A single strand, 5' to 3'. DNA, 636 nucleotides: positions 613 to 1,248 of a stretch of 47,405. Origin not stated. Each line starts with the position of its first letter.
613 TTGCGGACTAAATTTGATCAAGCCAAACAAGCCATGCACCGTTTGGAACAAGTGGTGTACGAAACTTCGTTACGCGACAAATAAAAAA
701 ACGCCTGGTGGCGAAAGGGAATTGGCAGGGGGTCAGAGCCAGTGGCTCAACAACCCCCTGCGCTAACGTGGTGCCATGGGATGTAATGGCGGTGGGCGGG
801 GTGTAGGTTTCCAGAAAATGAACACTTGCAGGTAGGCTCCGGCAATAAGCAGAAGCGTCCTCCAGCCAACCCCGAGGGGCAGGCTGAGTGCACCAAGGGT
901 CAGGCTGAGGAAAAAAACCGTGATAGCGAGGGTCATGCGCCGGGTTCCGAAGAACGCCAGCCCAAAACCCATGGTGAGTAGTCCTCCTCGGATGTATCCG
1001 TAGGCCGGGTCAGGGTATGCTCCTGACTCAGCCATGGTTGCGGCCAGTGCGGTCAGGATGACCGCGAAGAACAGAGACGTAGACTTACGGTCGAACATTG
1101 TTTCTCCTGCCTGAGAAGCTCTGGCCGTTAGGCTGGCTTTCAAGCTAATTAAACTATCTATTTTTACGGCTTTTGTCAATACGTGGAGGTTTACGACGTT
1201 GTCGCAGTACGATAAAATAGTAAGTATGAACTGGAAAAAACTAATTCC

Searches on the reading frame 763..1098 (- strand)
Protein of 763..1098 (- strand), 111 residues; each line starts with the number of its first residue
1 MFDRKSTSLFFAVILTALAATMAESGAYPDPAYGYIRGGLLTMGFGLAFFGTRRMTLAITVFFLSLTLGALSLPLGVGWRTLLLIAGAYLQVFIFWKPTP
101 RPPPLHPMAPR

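Call 11: search_protein_families(library=pfam, proteins=[window:763-1098:-], max_evalue=0.1)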
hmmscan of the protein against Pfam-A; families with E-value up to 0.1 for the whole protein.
window:763-1098:- (111 aa): 0 families

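Call 12: search_protein_families(library=ncbifam, proteins=[window:763-1098:-], max_evalue=1)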
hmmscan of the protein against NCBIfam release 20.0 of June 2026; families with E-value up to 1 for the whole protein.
window:763-1098:- (111 aa): 0 families

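Call 27: find_homologous_proteins(query=window:763-1098:-, max_evalue=0.01)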
Query window:763-1098:- (111 aa): 1 proteins with E <= 0.01 among 49 candidates.
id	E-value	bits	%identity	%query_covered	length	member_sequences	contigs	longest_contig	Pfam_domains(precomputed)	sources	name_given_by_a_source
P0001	3.7e-65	235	100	100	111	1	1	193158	-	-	-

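Call 40: find_encoding_contigs(protein=P0001, flank=10000, max_places=5)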
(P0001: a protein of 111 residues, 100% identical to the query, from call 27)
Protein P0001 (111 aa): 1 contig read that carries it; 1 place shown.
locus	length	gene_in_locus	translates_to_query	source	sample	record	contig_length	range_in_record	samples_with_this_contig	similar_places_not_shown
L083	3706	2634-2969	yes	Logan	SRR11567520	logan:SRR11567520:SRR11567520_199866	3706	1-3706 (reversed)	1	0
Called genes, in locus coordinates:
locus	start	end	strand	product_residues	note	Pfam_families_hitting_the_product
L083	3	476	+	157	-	?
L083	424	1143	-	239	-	PF00535:Glycos_transf_2, PF10111:Glyco_tranf_2_2 (faint)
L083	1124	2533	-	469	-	PF08245:Mur_ligase_M, PF02875:Mur_ligase_C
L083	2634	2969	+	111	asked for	-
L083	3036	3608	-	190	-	PF01997:Translin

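Call 58: find_related_loci(query=window:763-1098:-, collection=viral_contigs, flank=5000)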
Query window:763-1098:- (111 aa) in viral_contigs; peptide patterns used: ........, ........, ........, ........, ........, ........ (x = any residue, [..] = any of these).
12 stretches matched a pattern, but none encodes a relative of the query by tblastn (E <= 1e-3).

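Call 60: search_protein_families(library=padloc, proteins=[window:763-1098:-], max_evalue=0.1)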
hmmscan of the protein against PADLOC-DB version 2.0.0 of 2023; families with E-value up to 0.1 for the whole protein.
window:763-1098:- (111 aa): 0 families

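Call 61: search_protein_families(library=phrogs, proteins=[window:763-1098:-], max_evalue=0.1)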
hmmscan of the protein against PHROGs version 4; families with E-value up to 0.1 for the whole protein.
window:763-1098:- (111 aa): 0 families
